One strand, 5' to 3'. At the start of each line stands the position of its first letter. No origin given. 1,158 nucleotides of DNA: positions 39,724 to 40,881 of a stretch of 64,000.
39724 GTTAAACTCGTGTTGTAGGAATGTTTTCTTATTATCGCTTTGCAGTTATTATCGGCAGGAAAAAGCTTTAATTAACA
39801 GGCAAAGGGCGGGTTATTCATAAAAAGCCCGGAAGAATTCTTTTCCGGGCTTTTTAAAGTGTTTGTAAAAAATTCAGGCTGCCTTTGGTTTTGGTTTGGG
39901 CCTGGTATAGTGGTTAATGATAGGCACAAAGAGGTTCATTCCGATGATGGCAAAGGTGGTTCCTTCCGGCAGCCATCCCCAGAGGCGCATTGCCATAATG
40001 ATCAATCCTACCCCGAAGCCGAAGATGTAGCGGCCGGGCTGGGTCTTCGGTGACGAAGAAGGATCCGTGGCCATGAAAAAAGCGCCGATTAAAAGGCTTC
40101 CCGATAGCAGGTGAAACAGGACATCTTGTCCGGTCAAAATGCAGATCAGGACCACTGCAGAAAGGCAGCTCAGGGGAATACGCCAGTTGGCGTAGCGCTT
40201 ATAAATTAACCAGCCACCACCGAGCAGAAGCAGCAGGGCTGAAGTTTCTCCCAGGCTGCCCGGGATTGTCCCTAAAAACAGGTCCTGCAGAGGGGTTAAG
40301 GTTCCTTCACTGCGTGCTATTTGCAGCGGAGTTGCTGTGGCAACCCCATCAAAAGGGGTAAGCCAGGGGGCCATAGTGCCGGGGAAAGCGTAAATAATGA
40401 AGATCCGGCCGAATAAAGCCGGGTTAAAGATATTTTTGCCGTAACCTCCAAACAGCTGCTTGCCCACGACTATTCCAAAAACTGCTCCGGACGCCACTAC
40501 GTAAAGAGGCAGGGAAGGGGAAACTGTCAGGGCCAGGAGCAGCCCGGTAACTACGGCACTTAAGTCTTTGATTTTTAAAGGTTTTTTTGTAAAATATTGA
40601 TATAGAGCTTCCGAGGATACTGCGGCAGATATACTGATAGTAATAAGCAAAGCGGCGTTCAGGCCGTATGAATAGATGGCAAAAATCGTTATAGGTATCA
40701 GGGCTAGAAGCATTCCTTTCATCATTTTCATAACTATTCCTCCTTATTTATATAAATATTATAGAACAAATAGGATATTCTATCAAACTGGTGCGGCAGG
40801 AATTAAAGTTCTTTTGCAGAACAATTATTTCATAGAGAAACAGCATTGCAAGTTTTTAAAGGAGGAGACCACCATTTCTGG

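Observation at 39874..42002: Orphan RnfD/NqrB homolog next to a Cys-rich DUF2284 protein and ferritin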

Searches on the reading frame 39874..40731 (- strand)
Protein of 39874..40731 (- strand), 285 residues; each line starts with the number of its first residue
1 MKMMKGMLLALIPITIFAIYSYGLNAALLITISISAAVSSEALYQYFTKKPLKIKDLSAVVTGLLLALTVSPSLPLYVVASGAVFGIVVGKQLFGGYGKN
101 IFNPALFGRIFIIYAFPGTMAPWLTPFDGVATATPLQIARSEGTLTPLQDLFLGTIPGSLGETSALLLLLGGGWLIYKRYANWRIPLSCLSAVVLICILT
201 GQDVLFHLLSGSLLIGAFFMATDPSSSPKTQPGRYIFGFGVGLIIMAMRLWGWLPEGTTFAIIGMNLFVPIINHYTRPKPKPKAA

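Call 3: search_protein_families(library=pfam, proteins=[window:39874-40731:-], max_evalue=0.01)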
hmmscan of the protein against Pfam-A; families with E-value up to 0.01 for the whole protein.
window:39874-40731:- (285 aa): 1 family
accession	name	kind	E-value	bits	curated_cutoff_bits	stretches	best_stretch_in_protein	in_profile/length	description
PF03116.20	NQR2_RnfD_RnfE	-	4.8e-99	331.9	27.7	1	2-280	16-294/296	NQR2, RnfD, RnfE family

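Call 4: search_protein_families(library=ncbifam, proteins=[window:39874-40731:-], max_evalue=0.01)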
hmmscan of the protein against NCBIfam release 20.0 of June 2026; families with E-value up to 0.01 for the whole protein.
window:39874-40731:- (285 aa): 6 families
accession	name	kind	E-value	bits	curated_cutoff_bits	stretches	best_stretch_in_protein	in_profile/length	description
TIGR01946.1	rnfD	subfamily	8.4e-77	258.7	207.05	1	2-279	12-323/327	RnfABCDGE type electron transport complex subunit D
NF002011.0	PRK00816.1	equivalog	8.1e-55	186.3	415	2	127-279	180-345/352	electron transport complex subunit RsxD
NF003756.0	PRK05349.1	equivalog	3.4e-54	184.3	414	1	59-275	151-391/406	NADH:ubiquinone reductase (Na(+)-transporting) subunit B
NF041838.1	rnfD_Methano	equivalog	2.9e-52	177.8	400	1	2-279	19-283/285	Rnf electron transport complex subunit RnfD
TIGR01937.1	nqrB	equivalog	3.8e-46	157.8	349.9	1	58-275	150-404/413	NADH:ubiquinone reductase (Na(+)-transporting) subunit B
NF002181.0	PRK01024.1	equivalog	3.2e-34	118.5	792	2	14-121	108-213/503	Na(+)-transporting NADH-quinone reductase subunit B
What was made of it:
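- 39874..40731 (-): Stand-alone RnfD-family gene (285 aa), a member of the clade that lacks the N-terminal arm. PF03116 E 4.8e-99; TIGR01946 258.7 bits against a cut-off of 207 (calls 3, 4).
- On RnfD subunit of the Rnf complex (PF03116 / TIGR01946): PF03116 331.9 bits (cut-off 27.7); TIGR01946 258.7 bits (cut-off 207) (calls 3, 4).
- Checked: It matches PF03116 NQR2_RnfD_RnfE (E 4.8e-99) and TIGR01946 rnfD (258.7 bits, cut-off 207) (calls 3, 4).
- Family and fold: Pfam and NCBIfam matches above their cut-offs (calls 3, 4).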

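Call 7: find_encoding_contigs(protein=window:39874-40731:-, flank=10000, max_places=6)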
Protein window:39874-40731:- (285 aa): no gene with exactly this product is on record in the collection.

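Call 8: find_homologous_proteins(query=window:39874-40731:-, max_evalue=1e-10)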
Query window:39874-40731:- (285 aa): 7940 proteins with E <= 1e-10 among 8000 candidates; the best 120 are listed.
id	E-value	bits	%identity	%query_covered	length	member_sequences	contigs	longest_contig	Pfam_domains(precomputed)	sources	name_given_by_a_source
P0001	4.0e-179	612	99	100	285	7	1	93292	PF03116.21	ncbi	-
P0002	1.1e-166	571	92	99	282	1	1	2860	PF03116.21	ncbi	-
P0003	2.6e-161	554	88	100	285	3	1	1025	PF03116.21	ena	-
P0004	1.7e-160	551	88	100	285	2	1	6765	PF03116.21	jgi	-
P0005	2.8e-160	550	87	99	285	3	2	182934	PF03116.21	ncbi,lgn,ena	-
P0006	8.7e-160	549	87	99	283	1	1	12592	PF03116.21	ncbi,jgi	-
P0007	8.8e-160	549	87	100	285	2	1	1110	PF03116.21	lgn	-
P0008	2.7e-159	547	87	99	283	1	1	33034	PF03116.21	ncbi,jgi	-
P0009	7.0e-159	546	87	100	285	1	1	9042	PF03116.21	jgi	-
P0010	1.7e-158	544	85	100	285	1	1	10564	PF03116.21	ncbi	-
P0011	2.0e-158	544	86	100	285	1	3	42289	PF03116.21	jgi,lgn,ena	-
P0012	2.1e-158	544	86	100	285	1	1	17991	PF03116.21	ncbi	-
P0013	9.8e-158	542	86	100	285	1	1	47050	PF03116.21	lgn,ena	-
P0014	3.0e-156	537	85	100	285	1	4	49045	PF03116.21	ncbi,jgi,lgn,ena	-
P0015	1.2e-154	532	84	100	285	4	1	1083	PF03116.21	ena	-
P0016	2.1e-154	531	84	99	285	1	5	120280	PF03116.21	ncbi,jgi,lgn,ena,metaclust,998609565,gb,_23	metaclust:\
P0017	3.0e-153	527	83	99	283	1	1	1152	PF03116.21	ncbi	-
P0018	5.2e-152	523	84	100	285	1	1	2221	PF03116.21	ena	-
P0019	1.4e-151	522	83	100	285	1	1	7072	PF03116.21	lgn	-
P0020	5.1e-151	520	83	96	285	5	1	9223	PF03116.21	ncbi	-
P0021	2.3e-150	518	82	96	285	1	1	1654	PF03116.21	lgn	-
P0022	2.7e-150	518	83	99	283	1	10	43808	PF03116.21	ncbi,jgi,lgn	jgi:Na+-translocating ferredoxin:NAD+ oxidoreductase subunit D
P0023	7.3e-150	516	83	99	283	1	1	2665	PF03116.21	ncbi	-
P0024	8.8e-150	516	83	100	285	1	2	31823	PF03116.21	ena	-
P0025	9.6e-150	516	82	100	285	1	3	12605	PF03116.21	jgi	-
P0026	2.8e-149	514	83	99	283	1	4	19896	PF03116.21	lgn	-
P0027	3.0e-149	514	82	100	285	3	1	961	PF03116.21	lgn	-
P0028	3.2e-149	514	83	100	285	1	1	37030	PF03116.21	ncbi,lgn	-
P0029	3.2e-149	514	83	100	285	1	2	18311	PF03116.21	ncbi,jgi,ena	-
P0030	5.8e-149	513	81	99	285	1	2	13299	PF03116.21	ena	-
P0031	5.9e-149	513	81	99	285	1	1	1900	PF03116.21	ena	-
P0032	6.2e-149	513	83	96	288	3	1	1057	PF03116.21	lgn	-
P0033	6.8e-149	513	81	100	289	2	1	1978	PF03116.21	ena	-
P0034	1.4e-148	512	80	100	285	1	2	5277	PF03116.21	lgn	-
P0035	1.5e-148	512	81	100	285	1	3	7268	PF03116.21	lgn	-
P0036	2.5e-148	511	81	99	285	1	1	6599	PF03116.21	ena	-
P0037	2.5e-148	511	82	100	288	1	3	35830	PF03116.21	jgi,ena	-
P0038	3.5e-148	511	81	99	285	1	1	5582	PF03116.21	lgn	-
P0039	3.5e-148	511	82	100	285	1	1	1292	PF03116.21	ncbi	-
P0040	9.1e-148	509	80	99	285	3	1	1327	PF03116.21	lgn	-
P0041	9.5e-148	509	81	100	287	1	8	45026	PF03116.21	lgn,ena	-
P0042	1.0e-147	509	80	100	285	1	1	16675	PF03116.21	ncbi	-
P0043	1.1e-147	509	80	100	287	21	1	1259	PF03116.21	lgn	-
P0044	1.2e-147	509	80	100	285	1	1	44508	PF03116.21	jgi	-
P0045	1.4e-147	509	80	99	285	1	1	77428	PF03116.21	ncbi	ncbi:MAG: RnfABCDGE type electron transport complex subunit D [Bacillota bacterium]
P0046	1.6e-147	508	82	99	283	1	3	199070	PF03116.21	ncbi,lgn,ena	-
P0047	2.1e-147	508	80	100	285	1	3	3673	PF03116.21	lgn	-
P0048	2.2e-147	508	81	100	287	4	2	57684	PF03116.21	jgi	jgi:Na+-translocating ferredoxin:NAD+ oxidoreductase subunit D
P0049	6.7e-147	506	81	99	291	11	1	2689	PF03116.21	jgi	-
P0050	7.0e-147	506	80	99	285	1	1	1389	PF03116.21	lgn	-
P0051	2.5e-146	505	85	94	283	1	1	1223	PF03116.21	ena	-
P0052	7.0e-146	503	82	98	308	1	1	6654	PF03116.21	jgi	-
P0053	9.7e-146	503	80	99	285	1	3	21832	PF03116.21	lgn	-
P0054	1.3e-145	502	80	99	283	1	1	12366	PF03116.21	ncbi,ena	-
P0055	1.3e-145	502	80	100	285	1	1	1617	PF03116.21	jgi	jgi:Na+-translocating ferredoxin:NAD+ oxidoreductase subunit D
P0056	1.8e-145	502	80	100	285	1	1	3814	PF03116.21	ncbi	-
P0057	2.0e-145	502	81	99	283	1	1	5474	PF03116.21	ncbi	-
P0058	9.8e-145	499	80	100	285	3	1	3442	PF03116.21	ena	-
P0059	2.1e-144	498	81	99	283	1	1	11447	PF03116.21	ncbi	-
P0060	1.7e-143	495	79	100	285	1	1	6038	PF03116.21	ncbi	-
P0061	2.4e-143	495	79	100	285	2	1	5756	PF03116.21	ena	-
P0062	4.5e-143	494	80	99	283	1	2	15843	PF03116.21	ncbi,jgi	-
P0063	7.0e-143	493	79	100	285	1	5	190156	PF03116.21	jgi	jgi:Na+-translocating ferredoxin:NAD+ oxidoreductase subunit D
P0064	1.4e-142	492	78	99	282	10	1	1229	PF03116.21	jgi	-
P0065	2.7e-142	491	77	99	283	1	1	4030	PF03116.21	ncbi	-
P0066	5.7e-142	490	79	99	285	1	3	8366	PF03116.21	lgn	-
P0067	1.4e-141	489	78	100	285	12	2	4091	PF03116.21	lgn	-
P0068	3.0e-141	488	78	100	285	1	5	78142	PF03116.21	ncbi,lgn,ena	-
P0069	3.9e-141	488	77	100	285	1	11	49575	PF03116.21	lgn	-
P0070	7.0e-140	483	76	100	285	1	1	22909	PF03116.21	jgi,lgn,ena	-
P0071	1.1e-139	483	78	99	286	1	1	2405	PF03116.21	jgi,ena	-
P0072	7.9e-139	480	77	96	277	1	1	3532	PF03116.21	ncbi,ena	-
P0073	2.2e-137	475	74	95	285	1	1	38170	PF03116.21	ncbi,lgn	-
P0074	4.1e-137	474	77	99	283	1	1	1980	PF03116.21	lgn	-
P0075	7.4e-137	473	76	99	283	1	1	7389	PF03116.21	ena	-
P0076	9.1e-137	473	75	100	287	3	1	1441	PF03116.21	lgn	-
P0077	1.0e-136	473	75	97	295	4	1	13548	PF03116.21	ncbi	-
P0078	1.1e-136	473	75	100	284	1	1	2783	PF03116.21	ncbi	-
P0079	1.7e-136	472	76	99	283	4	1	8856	PF03116.21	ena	-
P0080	1.2e-135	470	74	99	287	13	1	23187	PF03116.21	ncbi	-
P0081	4.3e-135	468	77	99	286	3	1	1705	PF03116.21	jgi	jgi:Na+-translocating ferredoxin:NAD+ oxidoreductase subunit D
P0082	8.2e-132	457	72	100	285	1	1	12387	PF03116.21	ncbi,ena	-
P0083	1.4e-121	423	70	98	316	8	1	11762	PF03116.21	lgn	-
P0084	2.0e-120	420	81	80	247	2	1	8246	PF03116.21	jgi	-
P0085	2.1e-114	400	64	99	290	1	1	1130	PF03116.21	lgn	-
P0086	3.8e-113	396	65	100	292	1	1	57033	PF03116.21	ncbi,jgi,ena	jgi:electron transport complex protein RnfD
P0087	2.3e-112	393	64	99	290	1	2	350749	PF03116.21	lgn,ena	-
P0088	3.5e-112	393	65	100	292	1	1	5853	PF03116.21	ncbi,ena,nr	ncbi:MAG TPA: RnfABCDGE type electron transport complex subunit D [Bacillota bacterium]|nr:RnfABCDGE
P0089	3.3e-111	389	65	100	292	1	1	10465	PF03116.21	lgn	-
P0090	2.4e-110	387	63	100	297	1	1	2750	PF03116.21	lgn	-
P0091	1.0e-109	384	63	100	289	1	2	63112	PF03116.21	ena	-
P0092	1.3e-109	384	64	100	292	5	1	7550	PF03116.21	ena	-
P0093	2.2e-109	383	63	97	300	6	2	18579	PF03116.21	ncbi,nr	ncbi:MAG: Electron transport complex subunit RsxD [Firmicutes bacterium]|nr:Electron transport compl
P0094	3.1e-109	383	61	100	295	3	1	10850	PF03116.21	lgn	-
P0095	4.2e-107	376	75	77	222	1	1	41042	PF03116.21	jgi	jgi:Na+-translocating ferredoxin:NAD+ oxidoreductase subunit D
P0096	4.9e-107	376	62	96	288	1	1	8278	PF03116.21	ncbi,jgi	-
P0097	7.1e-107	375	62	97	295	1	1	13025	PF03116.21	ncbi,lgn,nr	ncbi:MAG: RnfABCDGE type electron transport complex subunit D [Peptococcaceae bacterium]|nr:RnfABCDG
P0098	1.9e-106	374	61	97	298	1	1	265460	PF03116.21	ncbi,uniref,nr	ncbi:RnfABCDGE type electron transport complex subunit D [Dethiobacter alkaliphilus]|uniref:RnfABCDG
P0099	4.5e-106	372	62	99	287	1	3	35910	PF03116.21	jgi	jgi:electron transport complex protein RnfD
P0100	6.3e-106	372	63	100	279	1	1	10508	PF03116.21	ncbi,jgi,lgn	-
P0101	8.4e-106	372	60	100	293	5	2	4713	PF03116.21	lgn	-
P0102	9.2e-106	371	61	97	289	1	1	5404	PF03116.21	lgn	-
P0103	1.9e-105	370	62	96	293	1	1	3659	PF03116.21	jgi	-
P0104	4.2e-105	369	60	98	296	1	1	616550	PF03116.21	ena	-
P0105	6.2e-105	369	62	99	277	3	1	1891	PF03116.21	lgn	-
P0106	6.8e-105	369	60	99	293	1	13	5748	PF03116.21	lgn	-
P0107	7.1e-105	369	62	96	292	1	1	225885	PF03116.21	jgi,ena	-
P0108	8.1e-105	368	61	99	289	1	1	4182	PF03116.21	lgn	-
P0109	8.7e-105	368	61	99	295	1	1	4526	PF03116.21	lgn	-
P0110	1.0e-104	368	59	100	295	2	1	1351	PF03116.21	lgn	-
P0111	2.1e-104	367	60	98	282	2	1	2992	PF03116.21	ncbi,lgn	-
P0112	2.9e-104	367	64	97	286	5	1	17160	PF03116.21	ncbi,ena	-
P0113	3.9e-104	366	61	96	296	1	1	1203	PF03116.21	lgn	-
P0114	4.1e-104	366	62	96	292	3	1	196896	PF03116.21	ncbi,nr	ncbi:MAG: RnfABCDGE type electron transport complex subunit D [Bacillota bacterium]|nr:MAG: RnfABCDG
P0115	5.3e-104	366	62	96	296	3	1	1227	PF03116.21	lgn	-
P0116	5.6e-104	366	60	97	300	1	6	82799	PF03116.21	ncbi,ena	-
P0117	7.3e-104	365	63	98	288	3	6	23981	PF03116.21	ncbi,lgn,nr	ncbi:MAG: RnfABCDGE type electron transport complex subunit D [Firmicutes bacterium]|nr:RnfABCDGE ty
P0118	7.7e-104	365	61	100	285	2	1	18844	PF03116.21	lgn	-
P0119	9.3e-104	365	61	96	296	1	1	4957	PF03116.21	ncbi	-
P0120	1.3e-103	364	60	100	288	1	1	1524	PF03116.21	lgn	-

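Call 9: find_encoding_contigs(protein=P0001, flank=10000, max_places=3)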
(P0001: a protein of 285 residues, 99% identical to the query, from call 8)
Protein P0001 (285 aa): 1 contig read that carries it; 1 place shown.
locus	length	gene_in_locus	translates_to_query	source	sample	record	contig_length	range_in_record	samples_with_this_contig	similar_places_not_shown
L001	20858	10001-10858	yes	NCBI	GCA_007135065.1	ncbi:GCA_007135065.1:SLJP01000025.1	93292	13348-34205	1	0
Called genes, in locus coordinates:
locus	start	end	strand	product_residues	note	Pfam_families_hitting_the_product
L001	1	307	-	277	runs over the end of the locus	PF01972:SDH_protease, PF25145:NfeD1b_N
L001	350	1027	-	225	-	PF01694:Rhomboid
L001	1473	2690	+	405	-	PF05145:AbrB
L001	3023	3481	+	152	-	PF01257:2Fe-2S_thioredx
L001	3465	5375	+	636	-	PF01512:Complex1_51K, PF10589:NADH_4Fe-4S, PF00037:Fer4, PF12797:Fer4_2 (weak), PF12837:Fer4_6 (weak), PF12838:Fer4_7 (weak), PF13187:Fer4_9 (weak), PF14697:Fer4_21, +1 more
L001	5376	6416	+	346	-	PF13510:Fer2_4, PF00037:Fer4 (faint), PF13237:Fer4_10 (faint), PF10588:NADH-G_4Fe-4S_3, PF22117:Fer4_Nqo3 (weak), PF12838:Fer4_7 (weak), PF04879:Molybdop_Fe4S4, PF00384:Molybdopterin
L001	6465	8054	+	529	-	PF00384:Molybdopterin, PF01568:Molydop_binding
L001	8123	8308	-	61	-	-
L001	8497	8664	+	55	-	-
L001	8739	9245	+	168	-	PF00210:Ferritin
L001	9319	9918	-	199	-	PF10050:DUF2284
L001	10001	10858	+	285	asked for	PF03116:NQR2_RnfD_RnfE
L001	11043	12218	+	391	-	PF00990:GGDEF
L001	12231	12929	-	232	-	PF00089:Trypsin (faint), PF13365:Trypsin_2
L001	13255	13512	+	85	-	-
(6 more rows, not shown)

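Call 10: find_encoding_contigs(protein=P0098, flank=10000, max_places=3)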
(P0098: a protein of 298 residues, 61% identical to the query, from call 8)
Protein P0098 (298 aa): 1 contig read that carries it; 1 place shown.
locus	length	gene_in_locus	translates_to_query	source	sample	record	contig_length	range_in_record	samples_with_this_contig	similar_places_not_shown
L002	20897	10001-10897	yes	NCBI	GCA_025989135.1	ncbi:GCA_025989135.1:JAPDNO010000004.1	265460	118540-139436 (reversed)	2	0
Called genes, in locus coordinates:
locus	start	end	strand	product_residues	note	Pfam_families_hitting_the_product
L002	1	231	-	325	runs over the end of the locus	PF01073:3Beta_HSD, PF01370:Epimerase, PF02719:Polysacc_synt_2, PF04321:RmlD_sub_bind, PF16363:GDP_Man_Dehyd, PF07993:NAD_binding_4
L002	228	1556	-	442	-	PF03721:UDPG_MGDP_dh_N, PF00984:UDPG_MGDP_dh, PF03720:UDPG_MGDP_dh_C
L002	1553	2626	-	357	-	PF00535:Glycos_transf_2, PF10111:Glyco_tranf_2_2, PF13641:Glyco_tranf_2_3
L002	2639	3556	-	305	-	PF01073:3Beta_HSD, PF01370:Epimerase, PF02719:Polysacc_synt_2, PF04321:RmlD_sub_bind, PF13460:NAD_binding_10 (weak), PF16363:GDP_Man_Dehyd, PF07993:NAD_binding_4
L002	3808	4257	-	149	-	PF20587:DUF6789 (weak)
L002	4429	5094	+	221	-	PF04191:PEMT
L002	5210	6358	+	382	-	PF00999:Na_H_Exchanger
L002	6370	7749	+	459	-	PF00070:Pyr_redox (faint), PF01210:NAD_Gly3P_dh_N (faint), PF01488:Shikimate_DH (faint), PF02254:TrkA_N, PF02558:ApbA (faint), PF02080:TrkA_C, PF02254:TrkA_N, PF02080:TrkA_C, +5 more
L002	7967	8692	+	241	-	PF13623:SurA_N_2, PF13624:SurA_N_3, PF09312:SurA_N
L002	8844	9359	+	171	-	-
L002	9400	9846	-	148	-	-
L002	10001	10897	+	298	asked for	PF03116:NQR2_RnfD_RnfE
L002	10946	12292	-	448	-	PF07690:MFS_1, PF00083:Sugar_tr (weak), PF07690:MFS_1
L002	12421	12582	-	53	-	PF09388:SpoOE-like (weak)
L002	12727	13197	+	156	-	-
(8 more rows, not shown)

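Call 11: find_encoding_contigs(protein=P0046, flank=10000, max_places=3)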
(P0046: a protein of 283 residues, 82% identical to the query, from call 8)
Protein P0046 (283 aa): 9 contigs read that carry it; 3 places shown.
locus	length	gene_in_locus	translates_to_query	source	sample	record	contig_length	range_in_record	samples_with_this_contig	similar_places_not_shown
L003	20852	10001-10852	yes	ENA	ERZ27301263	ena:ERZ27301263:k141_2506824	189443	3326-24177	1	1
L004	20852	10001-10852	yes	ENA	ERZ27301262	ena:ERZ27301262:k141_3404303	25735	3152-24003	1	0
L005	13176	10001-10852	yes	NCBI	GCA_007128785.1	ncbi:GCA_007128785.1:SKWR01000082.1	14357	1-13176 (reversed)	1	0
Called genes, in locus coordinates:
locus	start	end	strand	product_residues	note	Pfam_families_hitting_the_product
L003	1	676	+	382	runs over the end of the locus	-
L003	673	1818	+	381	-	PF00989:PAS, PF13188:PAS_8, PF08448:PAS_4, PF13426:PAS_9, PF00512:HisKA, PF02518:HATPase_c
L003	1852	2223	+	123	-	PF00072:Response_reg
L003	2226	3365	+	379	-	PF02985:HEAT (faint), PF03130:HEAT_PBS (faint), PF13646:HEAT_2 (weak)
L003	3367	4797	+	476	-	PF13641:Glyco_tranf_2_3 (weak), PF00535:Glycos_transf_2, PF10111:Glyco_tranf_2_2 (faint), PF13641:Glyco_tranf_2_3, PF13632:Glyco_trans_2_3, PF03142:Chitin_synth_2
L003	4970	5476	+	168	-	PF00210:Ferritin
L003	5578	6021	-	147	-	PF10050:DUF2284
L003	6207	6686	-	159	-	PF00111:Fer2, PF01799:Fer2_2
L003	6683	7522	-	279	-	PF00941:FAD_binding_5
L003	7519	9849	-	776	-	PF01315:Ald_Xan_dh_C, PF02738:MoCoBD_1, PF20256:MoCoBD_2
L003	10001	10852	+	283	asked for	PF03116:NQR2_RnfD_RnfE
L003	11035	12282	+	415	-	PF00990:GGDEF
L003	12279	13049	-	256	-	PF00089:Trypsin (weak), PF10459:Peptidase_S46 (faint), PF13365:Trypsin_2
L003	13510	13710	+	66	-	-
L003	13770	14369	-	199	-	PF04893:Yip1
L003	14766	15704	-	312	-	PF25145:NfeD1b_N, PF01343:Peptidase_S49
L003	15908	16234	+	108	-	PF07883:Cupin_2 (weak)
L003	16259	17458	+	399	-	PF00753:Lactamase_B, PF19583:ODP, PF12706:Lactamase_B_2, PF00258:Flavodoxin_1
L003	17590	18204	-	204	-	PF00440:TetR_N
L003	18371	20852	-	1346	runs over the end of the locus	PF00873:ACR_tran, PF03176:MMPL, PF02355:SecD_SecF_C (faint)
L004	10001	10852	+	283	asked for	PF03116:NQR2_RnfD_RnfE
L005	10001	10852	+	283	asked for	PF03116:NQR2_RnfD_RnfE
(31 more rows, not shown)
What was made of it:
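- In the 83% relative, three Mo-enzyme genes separate the two (call 11).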

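Call 12: find_related_loci(query=window:39874-40731:-, collection=genome_contigs, flank=10000)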
Query window:39874-40731:- (285 aa) in genome_contigs; peptide patterns used: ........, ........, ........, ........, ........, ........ (x = any residue, [..] = any of these).
600 stretches matched a pattern (row limit reached: there are more); 590 encode a relative of the query (tblastn E <= 1e-3); the best 80 are kept; 80 distinct loci.
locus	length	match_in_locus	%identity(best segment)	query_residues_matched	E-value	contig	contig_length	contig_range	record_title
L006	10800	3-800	53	25-281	2e-86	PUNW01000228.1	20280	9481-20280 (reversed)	MAG: Spirochaetaceae bacterium isolate B1Sed10_166 B1-Sed10-C2653, whole genome shotgun sequence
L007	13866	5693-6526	48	2-279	9e-80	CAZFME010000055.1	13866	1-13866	MAG TPA_asm: uncultured Clostridia bacterium isolate SRP192927_co8_291 genome assembly, contig: NODE_3938_length_13866_c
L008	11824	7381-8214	49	3-281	2e-76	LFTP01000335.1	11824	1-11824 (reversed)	MAG: Clostridia bacterium DTU080 scaffold12913, whole genome shotgun sequence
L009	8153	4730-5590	47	2-279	7e-76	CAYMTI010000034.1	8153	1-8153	MAG TPA_asm: uncultured Planctomycetia bacterium isolate binchicken_co291_57 genome assembly, contig: NODE_2980_length_8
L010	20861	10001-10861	47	2-279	4e-75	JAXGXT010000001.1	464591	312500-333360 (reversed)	MAG: Lachnospiraceae bacterium isolate AnMBR.bin497 bin497_1, whole genome shotgun sequence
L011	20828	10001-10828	47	2-279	2e-74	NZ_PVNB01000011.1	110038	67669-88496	Orenia metallireducens strain MSL40 Ga0139028_111, whole genome shotgun sequence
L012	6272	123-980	45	4-279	7e-73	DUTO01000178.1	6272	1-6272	MAG TPA_asm: Clostridia bacterium isolate AS05jafATM_84 56896_AS05, whole genome shotgun sequence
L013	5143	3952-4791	45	2-280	7e-72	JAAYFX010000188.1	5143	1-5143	MAG: Clostridiales bacterium isolate AS09scLD_130 226016_AS09, whole genome shotgun sequence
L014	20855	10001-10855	45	4-279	4e-72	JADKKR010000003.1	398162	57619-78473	MAG: Geobacteraceae bacterium isolate Viby_18-Q3-R106-67_BAT3C.94 tig00000284-10-3987410, whole genome shotgun sequence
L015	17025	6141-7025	47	2-279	2e-71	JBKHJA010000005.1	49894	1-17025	MAG: Candidatus Aminicenantes bacterium isolate D4M11_12 NODE_225_length_49894_cov_17.199021, whole genome shotgun seque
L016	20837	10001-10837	42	3-279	4e-71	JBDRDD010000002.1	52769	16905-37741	MAG: bacterium isolate MEGAHIT-group-1.232 k141_3573314, whole genome shotgun sequence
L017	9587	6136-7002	44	2-279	1e-70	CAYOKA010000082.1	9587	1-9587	MAG TPA_asm: uncultured Oscillospiraceae bacterium isolate binchicken_co39_276 genome assembly, contig: NODE_16597_lengt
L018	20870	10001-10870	46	2-279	2e-70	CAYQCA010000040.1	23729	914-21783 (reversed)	MAG TPA_asm: uncultured Clostridium sp. isolate binchicken_co158_149 genome assembly, contig: NODE_1899_length_23729_cov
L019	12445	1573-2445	44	3-285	2e-69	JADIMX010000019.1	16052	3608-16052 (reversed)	MAG: Candidatus Fimicola merdigallinarum isolate F6-4510 F6M83__C17241_L16052_SRR9113702, whole genome shotgun sequence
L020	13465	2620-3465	46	7-279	4e-69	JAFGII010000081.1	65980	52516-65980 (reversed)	MAG: Ignavibacteria bacterium isolate Zod_Metabat.193 k87_8109216, whole genome shotgun sequence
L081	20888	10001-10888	42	2-278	9e-63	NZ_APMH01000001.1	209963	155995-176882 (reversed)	Clostridium tyrobutyricum DSM 2637 = ATCC 25755 = JCM 11008 strain ATCC 25755 contig1, whole genome shotgun sequence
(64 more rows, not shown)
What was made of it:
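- On RnfD subunit of the Rnf complex (PF03116 / TIGR01946): The single genome_contigs scan was swamped by canonical RnfDs (call 12).
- Tried and rejected: genome_contigs scan for co-occurrence statistics (call 12).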

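Call 13: find_encoding_contigs(protein=P0104, flank=10000, max_places=2)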
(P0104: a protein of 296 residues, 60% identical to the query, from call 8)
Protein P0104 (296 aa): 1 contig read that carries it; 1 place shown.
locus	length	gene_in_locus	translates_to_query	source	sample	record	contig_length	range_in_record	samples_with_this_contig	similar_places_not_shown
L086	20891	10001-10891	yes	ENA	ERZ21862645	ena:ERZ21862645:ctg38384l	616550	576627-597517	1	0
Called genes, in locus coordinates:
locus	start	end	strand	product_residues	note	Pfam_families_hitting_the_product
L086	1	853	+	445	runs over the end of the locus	PF13426:PAS_9, PF08447:PAS_3, PF08448:PAS_4, PF00990:GGDEF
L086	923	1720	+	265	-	PF03073:TspO_MBR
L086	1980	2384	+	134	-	PF04828:GFA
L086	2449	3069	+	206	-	PF00027:cNMP_binding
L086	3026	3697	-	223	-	PF14329:DUF4386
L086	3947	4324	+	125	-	PF00144:Beta-lactamase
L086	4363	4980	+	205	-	PF00144:Beta-lactamase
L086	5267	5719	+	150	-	-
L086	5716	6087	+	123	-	PF00903:Glyoxalase (weak)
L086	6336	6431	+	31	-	-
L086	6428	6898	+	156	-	-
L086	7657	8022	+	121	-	PF09954:DUF2188 (weak)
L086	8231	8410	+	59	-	-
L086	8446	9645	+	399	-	PF01554:MatE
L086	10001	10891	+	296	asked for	PF03116:NQR2_RnfD_RnfE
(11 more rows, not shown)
